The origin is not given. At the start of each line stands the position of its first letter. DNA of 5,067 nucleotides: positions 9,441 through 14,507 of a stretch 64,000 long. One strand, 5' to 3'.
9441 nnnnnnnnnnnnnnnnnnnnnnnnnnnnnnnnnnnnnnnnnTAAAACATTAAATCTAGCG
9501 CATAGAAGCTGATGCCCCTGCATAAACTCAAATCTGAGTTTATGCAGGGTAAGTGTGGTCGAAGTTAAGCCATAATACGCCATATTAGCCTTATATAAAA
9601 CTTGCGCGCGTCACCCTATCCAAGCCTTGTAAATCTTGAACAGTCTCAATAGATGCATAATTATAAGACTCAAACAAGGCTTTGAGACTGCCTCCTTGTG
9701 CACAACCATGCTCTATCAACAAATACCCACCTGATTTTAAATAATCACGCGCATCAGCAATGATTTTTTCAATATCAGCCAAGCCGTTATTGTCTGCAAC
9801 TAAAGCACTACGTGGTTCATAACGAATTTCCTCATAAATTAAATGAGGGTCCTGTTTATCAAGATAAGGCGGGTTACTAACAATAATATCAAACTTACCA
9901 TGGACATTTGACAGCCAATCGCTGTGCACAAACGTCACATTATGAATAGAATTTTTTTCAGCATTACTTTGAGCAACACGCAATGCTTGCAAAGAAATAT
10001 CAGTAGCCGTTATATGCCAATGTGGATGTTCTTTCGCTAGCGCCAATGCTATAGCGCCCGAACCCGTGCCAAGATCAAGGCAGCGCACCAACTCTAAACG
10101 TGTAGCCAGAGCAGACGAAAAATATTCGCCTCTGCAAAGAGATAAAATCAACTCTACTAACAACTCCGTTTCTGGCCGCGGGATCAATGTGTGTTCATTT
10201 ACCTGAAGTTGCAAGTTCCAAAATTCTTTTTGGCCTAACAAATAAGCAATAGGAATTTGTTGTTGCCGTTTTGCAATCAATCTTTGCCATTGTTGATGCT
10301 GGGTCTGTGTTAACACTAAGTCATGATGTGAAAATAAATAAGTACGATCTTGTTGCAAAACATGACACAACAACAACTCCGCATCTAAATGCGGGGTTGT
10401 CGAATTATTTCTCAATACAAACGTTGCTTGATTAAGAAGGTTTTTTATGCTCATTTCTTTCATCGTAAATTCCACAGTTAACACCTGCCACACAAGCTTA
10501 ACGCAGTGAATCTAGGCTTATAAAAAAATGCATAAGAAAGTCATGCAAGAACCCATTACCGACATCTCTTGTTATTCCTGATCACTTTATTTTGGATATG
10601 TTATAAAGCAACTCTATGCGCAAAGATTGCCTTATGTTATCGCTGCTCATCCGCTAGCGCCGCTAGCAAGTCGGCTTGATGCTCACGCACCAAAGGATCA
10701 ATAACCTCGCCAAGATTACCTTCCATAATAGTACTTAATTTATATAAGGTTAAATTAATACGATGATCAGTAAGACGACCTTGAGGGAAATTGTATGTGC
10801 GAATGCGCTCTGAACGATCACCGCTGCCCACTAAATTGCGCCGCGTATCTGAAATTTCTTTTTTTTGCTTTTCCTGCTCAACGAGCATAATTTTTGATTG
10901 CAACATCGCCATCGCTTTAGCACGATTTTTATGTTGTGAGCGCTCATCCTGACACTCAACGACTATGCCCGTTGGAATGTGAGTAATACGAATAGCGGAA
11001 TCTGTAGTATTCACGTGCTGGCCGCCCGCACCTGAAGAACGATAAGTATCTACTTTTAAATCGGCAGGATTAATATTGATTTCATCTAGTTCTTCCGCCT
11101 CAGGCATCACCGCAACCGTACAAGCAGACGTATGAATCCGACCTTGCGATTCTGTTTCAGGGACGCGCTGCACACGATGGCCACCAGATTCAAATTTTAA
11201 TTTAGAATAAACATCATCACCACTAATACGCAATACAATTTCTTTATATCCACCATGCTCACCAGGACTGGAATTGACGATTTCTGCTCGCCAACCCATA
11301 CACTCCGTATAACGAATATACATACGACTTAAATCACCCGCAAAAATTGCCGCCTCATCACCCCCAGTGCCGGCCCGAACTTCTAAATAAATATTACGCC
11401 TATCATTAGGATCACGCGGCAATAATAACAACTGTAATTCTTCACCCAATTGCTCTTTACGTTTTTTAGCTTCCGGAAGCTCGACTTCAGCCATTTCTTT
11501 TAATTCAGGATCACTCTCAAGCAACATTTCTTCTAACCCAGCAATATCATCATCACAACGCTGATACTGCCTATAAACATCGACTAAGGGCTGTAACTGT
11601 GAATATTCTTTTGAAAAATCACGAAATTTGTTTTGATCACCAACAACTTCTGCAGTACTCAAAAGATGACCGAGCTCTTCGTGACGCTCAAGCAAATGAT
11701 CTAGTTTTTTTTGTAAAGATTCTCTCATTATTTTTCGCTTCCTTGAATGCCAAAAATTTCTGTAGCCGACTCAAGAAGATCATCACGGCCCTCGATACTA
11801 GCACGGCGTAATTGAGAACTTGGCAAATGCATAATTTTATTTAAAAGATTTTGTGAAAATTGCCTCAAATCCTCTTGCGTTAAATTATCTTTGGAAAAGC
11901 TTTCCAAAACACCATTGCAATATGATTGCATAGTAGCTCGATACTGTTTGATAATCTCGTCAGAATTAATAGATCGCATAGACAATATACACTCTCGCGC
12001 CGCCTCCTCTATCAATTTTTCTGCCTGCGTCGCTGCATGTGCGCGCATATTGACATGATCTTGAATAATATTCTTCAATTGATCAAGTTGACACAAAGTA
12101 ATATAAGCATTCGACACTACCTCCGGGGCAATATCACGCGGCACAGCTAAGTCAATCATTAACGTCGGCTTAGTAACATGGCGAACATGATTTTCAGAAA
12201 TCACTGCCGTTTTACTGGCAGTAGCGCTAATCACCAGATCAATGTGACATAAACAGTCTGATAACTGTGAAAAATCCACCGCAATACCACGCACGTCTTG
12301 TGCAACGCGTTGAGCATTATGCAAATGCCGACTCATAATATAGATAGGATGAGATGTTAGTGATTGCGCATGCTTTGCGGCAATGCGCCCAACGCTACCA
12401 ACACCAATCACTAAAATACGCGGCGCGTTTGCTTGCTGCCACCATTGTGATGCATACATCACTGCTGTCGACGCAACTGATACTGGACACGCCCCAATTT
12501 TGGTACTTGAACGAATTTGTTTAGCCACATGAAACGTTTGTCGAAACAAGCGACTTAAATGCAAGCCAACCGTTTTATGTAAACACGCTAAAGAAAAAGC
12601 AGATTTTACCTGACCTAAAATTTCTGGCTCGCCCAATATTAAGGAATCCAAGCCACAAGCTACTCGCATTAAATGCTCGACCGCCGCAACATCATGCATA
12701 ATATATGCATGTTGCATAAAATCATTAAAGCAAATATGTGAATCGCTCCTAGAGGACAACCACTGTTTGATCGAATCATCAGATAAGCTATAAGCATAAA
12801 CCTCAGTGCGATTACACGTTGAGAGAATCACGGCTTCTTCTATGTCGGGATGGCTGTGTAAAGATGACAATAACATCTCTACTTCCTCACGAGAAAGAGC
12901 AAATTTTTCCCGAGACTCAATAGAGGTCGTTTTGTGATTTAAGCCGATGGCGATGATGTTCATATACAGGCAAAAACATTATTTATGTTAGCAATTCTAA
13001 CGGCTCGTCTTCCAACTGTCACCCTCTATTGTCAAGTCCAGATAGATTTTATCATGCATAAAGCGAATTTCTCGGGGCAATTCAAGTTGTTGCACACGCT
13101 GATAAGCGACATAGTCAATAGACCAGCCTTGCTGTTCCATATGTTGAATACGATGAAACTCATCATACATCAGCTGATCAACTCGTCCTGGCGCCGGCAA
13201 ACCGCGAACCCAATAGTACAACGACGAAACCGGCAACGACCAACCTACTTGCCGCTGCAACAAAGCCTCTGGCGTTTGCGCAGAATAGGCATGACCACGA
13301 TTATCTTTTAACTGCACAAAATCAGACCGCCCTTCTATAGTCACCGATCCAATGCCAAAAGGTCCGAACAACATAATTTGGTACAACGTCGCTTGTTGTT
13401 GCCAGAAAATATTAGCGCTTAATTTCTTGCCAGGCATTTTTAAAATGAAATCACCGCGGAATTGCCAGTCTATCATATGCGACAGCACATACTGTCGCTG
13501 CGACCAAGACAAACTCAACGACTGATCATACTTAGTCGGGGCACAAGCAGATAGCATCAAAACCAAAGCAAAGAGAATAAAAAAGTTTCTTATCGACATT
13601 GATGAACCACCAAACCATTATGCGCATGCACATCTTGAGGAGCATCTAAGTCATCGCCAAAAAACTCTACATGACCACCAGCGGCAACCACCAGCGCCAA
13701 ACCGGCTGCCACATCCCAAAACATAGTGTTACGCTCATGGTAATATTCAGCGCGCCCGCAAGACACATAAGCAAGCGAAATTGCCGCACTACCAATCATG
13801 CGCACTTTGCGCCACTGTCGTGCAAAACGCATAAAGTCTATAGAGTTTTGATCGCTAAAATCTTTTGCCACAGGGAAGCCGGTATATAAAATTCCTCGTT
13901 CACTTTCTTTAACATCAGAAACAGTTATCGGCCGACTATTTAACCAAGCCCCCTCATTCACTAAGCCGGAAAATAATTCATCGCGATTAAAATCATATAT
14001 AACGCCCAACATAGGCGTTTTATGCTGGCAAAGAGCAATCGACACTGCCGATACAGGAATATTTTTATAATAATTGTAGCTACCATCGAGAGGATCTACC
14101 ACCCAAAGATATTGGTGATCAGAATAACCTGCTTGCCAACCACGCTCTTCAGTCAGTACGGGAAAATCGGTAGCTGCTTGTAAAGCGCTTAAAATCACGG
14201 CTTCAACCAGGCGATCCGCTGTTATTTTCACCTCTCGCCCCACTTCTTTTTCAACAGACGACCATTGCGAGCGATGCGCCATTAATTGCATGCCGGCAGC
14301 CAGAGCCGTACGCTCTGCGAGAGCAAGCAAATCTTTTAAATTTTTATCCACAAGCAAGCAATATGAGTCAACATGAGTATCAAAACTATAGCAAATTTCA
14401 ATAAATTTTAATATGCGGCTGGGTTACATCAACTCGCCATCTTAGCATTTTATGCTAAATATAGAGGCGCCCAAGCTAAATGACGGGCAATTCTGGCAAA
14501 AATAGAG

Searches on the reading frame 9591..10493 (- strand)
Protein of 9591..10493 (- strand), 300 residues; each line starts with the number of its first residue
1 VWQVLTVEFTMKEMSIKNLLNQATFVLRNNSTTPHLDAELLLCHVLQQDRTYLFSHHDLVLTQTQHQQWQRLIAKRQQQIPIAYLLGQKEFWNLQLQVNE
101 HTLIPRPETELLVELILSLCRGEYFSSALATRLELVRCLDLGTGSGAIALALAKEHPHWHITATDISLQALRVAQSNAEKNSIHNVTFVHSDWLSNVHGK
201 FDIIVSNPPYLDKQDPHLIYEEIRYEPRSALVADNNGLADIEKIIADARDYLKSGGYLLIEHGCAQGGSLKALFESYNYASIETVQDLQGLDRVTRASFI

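Call 3: search_protein_families(library=pfam, proteins=[window:9591-10493:-])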
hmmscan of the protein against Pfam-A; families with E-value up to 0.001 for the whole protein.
window:9591-10493:- (300 aa): 20 families
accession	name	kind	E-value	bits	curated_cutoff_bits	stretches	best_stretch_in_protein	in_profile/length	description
PF05175.20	MTS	-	8.4e-24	84.5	23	1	136-215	33-113/170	Methyltransferase small domain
PF17827.6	PrmC_N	-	4.9e-19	69.1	23.4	1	19-87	2-71/71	PrmC N-terminal domain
PF13847.12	Methyltransf_31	-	3.5e-18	66.1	27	1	137-267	6-116/145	Methyltransferase domain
PF13649.12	Methyltransf_25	-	1.8e-13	51.4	27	1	139-223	2-89/97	Methyltransferase domain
PF06325.19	PrmA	-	6e-11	42.8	22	1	137-207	164-233/296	Ribosomal protein L11 methyltransferase (PrmA)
PF08242.18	Methyltransf_12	-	7.5e-11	43.1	30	1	139-207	1-72/98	Methyltransferase domain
PF08241.18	Methyltransf_11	-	1.9e-09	38.5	21.2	1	139-222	1-82/95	Methyltransferase domain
PF13489.12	Methyltransf_23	-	1.3e-07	31.9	27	1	132-281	20-136/164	Methyltransferase domain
PF02390.23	Methyltransf_4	-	3.9e-07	30.1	24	1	137-194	4-61/173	Putative methyltransferase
PF07669.17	Eco57I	-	1.5e-05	25.6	25.3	1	176-216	52-90/171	Eco57I restriction-modification methylase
PF01170.24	UPF0020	-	1.9e-05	24.9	22.3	1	154-213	72-134/197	RMKL-like, methyltransferase domain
PF03602.21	Cons_hypoth95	-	2.5e-05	24.4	24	1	124-215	32-128/182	Conserved hypothetical protein 95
PF01209.24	Ubie_methyltran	-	3.2e-05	23.8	20.1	1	133-202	46-118/233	ubiE/COQ5 methyltransferase family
PF10294.15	Methyltransf_16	-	4e-05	23.9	21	1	130-199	42-113/174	Lysine methyltransferase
PF05971.18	Methyltransf_10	-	0.00012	22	23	1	134-214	102-191/299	RNA methyltransferase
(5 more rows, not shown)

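Call 4: search_protein_families(library=ncbifam, proteins=[window:9591-10493:-])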
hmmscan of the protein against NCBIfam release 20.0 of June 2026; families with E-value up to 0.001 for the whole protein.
window:9591-10493:- (300 aa): 40 families (the best 25 are shown)
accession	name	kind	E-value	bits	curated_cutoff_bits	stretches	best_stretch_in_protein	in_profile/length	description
TIGR03534.1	RF_mod_PrmC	equivalog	4.7e-90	301.4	199.1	1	37-295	1-252/253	peptide chain release factor N(5)-glutamine methyltransferase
TIGR00536.1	hemK_fam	subfamily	8.8e-82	274.4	115.5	1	15-296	2-279/286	HemK family protein methyltransferase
NF002421.0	PRK01544.1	equivalog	1.2e-55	189.3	567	1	14-299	3-306/524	bifunctional peptide chain release factor N(5)-glutamine methyltransferase PrmC/tRNA (guanosine(46)-N7)-methyltransferase TrmB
TIGR03533.1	L3_gln_methyl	equivalog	7.7e-51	173.1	229.7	1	20-274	15-262/284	50S ribosomal protein L3 N(5)-glutamine methyltransferase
TIGR03704.1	PrmC_rel_meth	equivalog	4.6e-26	91.8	248.8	1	62-275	23-229/251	putative protein N(5)-glutamine methyltransferase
NF011529.0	PRK14968.1-3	equivalog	7.8e-26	90.7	162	1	137-275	37-170/198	putative methyltransferase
TIGR00537.1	hemK_rel_arch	hypoth_equivalog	3.8e-16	59.3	87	1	136-260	21-138/179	HemK2/MTQ2 family protein methyltransferase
NF007023.0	PRK09489.1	equivalog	5.5e-15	55.4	295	1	137-214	199-275/342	16S rRNA (guanine(1207)-N(2))-methyltransferase RsmC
NF011530.0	PRK14968.1-4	equivalog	5.8e-14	51.9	243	1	128-260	33-155/202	putative methyltransferase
NF047853.1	tRm6a37MtseTrmN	equivalog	4.9e-11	42.8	350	1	134-213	43-127/244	tRNA(1)(Val) (adenine(37)-N(6))-methyltransferase TrmN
TIGR02072.1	BioC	equivalog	1.1e-09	38.5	184.95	1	135-207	35-104/244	malonyl-ACP O-methyltransferase BioC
TIGR02021.1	BchM-ChlM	equivalog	7.8e-09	35.3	158.9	1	133-206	53-124/218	magnesium protoporphyrin IX methyltransferase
NF011527.0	PRK14968.1-1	equivalog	8.9e-09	35.3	242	1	134-259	34-148/192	putative methyltransferase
NF001784.0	PRK00517.2-1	equivalog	2.3e-08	33.9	244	1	137-207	154-228/290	50S ribosomal protein L11 methyltransferase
TIGR02469.1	CbiT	equivalog_domain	5.8e-08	33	78.3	1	137-204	22-92/124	precorrin-6Y C5,15-methyltransferase (decarboxylating) subunit CbiT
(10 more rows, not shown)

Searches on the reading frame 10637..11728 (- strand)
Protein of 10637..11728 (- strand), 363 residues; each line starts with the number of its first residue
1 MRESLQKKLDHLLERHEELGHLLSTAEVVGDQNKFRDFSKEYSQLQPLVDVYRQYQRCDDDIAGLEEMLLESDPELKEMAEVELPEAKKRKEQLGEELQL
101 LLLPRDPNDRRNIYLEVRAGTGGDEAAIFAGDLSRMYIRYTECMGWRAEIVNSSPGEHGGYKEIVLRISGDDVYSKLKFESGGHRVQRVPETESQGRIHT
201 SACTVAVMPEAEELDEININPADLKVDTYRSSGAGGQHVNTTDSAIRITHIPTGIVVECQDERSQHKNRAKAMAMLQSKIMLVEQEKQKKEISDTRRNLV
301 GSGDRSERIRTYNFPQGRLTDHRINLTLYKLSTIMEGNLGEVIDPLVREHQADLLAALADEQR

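Call 3: search_protein_families(library=pfam, proteins=[window:10637-11728:-])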
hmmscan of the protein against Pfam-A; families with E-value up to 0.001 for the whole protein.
window:10637-11728:- (363 aa): 2 families
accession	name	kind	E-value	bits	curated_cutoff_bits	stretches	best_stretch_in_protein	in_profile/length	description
PF03462.23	PCRF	-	2.6e-74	249.7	24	1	14-205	3-194/194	PCRF domain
PF00472.26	RF-1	-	2.4e-45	153.6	35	1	216-323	4-116/116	RF-1 domain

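Call 4: search_protein_families(library=ncbifam, proteins=[window:10637-11728:-])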
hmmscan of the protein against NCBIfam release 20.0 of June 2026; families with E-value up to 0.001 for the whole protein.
window:10637-11728:- (363 aa): 5 families
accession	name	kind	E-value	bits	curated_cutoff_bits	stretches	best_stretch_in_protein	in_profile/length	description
TIGR00019.1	prfA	equivalog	4e-166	552.3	423.25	1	1-359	2-359/361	peptide chain release factor 1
NF001859.2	PRK00591.1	equivalog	2.9e-162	539.7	400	1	9-354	1-346/347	peptide chain release factor 1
TIGR00020.2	prfB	exception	9e-86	288.1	370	1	8-344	16-349/353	peptide chain release factor 2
TIGR03072.1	release_prfH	equivalog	1.2e-27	96.7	166.65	1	113-310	1-193/200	peptide chain release factor H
NF006718.0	PRK09256.1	equivalog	1e-12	48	100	1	215-249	8-42/140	alternative ribosome rescue aminoacyl-tRNA hydrolase ArfB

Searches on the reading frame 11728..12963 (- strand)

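Call 3: search_protein_families(library=pfam, proteins=[window:11728-12963:-])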
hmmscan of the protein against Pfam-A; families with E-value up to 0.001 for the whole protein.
window:11728-12963:- (411 aa): 5 families
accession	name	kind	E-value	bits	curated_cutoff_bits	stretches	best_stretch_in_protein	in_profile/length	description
PF05201.20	GlutR_N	-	1.7e-49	167.9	27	1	6-154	1-151/151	Glutamyl-tRNAGlu reductase, N-terminal domain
PF01488.26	Shikimate_DH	-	1.7e-25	90.2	24.3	1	172-299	4-138/138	Shikimate / quinate 5-dehydrogenase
PF00745.25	GlutR_dimer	-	3.8e-12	46.8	22.9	1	313-406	1-99/99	Glutamyl-tRNAGlu reductase, dimerisation domain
PF01262.27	AlaDh_PNT_C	-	4.3e-06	26.8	23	1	180-275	28-131/214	Alanine dehydrogenase/PNT, C-terminal domain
PF03435.24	Sacchrp_dh_NADP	-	0.00017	22.4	25.1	1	183-234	1-53/129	Saccharopine dehydrogenase NADP binding domain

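Call 4: search_protein_families(library=ncbifam, proteins=[window:11728-12963:-])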
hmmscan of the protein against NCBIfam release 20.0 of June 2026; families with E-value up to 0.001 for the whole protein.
window:11728-12963:- (411 aa): 13 families
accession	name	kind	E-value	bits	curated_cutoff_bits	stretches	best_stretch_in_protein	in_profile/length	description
TIGR01035.1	hemA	equivalog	3.9e-97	325.8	209.55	1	3-406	1-415/416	glutamyl-tRNA reductase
NF000744.0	PRK00045.1-3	equivalog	2.1e-85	287.2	429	1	1-407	1-425/447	glutamyl-tRNA reductase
NF010548.0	PRK13940.1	equivalog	3.7e-61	207.2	469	1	1-407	1-411/414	glutamyl-tRNA reductase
NF000750.0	PRK00045.3-4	equivalog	4.4e-47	161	289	1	2-407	2-414/439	glutamyl-tRNA reductase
NF000752.0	PRK00045.4-2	equivalog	1.9e-37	129.5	381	1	2-404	10-396/412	glutamyl-tRNA reductase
NF001909.0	PRK00676.1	equivalog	2.2e-26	92.7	478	1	5-325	5-312/338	glutamyl-tRNA reductase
NF000751.1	PRK00045.4-1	equivalog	3.6e-23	82.3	478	1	33-330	37-318/426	glutamyl-tRNA reductase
NF006162.0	PRK08306.1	equivalog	3.7e-07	29.8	261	1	182-273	156-243/297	dipicolinate synthase subunit DpsA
TIGR02853.1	spore_dpaA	equivalog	4.3e-07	29.5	319.65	1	167-273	137-240/287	dipicolinic acid synthetase subunit A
NF004793.0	PRK06141.1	equivalog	6.5e-06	25.3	322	1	167-262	112-211/314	bifunctional Delta(1)-pyrroline-2-carboxylate/Delta(1)-piperideine-2-carboxylate reductase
NF005603.0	PRK07340.1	equivalog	2e-05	24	266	1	169-259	116-209/307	delta(1)-pyrroline-2-carboxylate reductase family protein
NF045512.1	PyrPipCarbRedLhpI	equivalog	4.7e-05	22.7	400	1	171-258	114-203/298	bifunctional Delta(1)-pyrroline-2-carboxylate/Delta(1)-piperideine-2-carboxylate reductase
TIGR03911.1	pyrrolys_PylD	equivalog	0.00012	21.3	150.05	1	180-282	145-245/266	3-methylornithyl-N6-L-lysine dehydrogenase PylD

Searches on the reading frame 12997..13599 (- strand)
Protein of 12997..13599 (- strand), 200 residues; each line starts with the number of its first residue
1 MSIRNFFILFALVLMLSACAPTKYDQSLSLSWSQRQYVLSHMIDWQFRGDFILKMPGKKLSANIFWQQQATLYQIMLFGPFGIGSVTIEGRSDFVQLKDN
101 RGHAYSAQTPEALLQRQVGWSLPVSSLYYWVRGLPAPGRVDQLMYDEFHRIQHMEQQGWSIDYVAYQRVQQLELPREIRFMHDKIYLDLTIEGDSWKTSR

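Call 3: search_protein_families(library=pfam, proteins=[window:12997-13599:-])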
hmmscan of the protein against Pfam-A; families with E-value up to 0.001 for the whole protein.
window:12997-13599:- (200 aa): 1 family
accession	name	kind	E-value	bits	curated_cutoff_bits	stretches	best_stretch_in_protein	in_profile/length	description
PF03550.21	LolB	-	4.5e-42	144.1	23.7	1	44-192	2-149/151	Outer membrane lipoprotein LolB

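Call 4: search_protein_families(library=ncbifam, proteins=[window:12997-13599:-])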
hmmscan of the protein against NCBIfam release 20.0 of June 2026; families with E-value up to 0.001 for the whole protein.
window:12997-13599:- (200 aa): 1 family
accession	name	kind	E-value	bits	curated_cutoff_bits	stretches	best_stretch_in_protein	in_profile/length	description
TIGR00548.1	lolB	equivalog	1.7e-38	132.2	59.6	1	4-196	3-200/202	lipoprotein insertase outer membrane protein LolB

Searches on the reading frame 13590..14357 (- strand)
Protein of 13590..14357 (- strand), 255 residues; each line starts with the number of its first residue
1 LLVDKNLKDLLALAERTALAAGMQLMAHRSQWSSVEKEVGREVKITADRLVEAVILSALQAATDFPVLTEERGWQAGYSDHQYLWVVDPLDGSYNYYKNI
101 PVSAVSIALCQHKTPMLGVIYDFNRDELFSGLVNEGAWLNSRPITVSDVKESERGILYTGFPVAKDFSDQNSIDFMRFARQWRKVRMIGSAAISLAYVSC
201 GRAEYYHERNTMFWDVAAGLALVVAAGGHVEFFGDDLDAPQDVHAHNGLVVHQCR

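Call 3: search_protein_families(library=pfam, proteins=[window:13590-14357:-])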
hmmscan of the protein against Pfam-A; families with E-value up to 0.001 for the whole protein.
window:13590-14357:- (255 aa): 1 family
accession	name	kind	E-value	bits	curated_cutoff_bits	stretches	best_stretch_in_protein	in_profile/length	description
PF00459.30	Inositol_P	-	3.4e-46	158.4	27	1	8-235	3-240/271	Inositol monophosphatase family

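Call 4: search_protein_families(library=ncbifam, proteins=[window:13590-14357:-])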
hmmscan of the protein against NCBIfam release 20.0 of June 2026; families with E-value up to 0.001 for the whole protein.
window:13590-14357:- (255 aa): 6 families
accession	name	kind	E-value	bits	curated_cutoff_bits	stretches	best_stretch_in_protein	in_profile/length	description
NF009321.0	PRK12676.1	equivalog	5e-36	124.1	264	1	21-251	21-248/264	bifunctional fructose-bisphosphatase/inositol-phosphate phosphatase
NF008027.1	PRK10757.1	equivalog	8.8e-30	103.5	332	1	9-234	3-231/267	inositol-1-monophosphatase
TIGR02067.1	his_9_HisN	equivalog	1.6e-26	93.3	275.15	1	11-230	2-221/252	histidinol-phosphatase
TIGR01331.1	bisphos_cysQ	equivalog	1.3e-23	83.9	228.8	1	15-231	6-225/250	3'(2'),5'-bisphosphate nucleotidase CysQ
NF008182.0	PRK10931.1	equivalog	5.9e-20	71.4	379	1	16-232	10-222/246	3'(2'),5'-bisphosphate nucleotidase CysQ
NF010678.0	PRK14076.1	equivalog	3.3e-19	69.2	493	1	48-251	46-270/570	bifunctional NADP phosphatase/NAD kinase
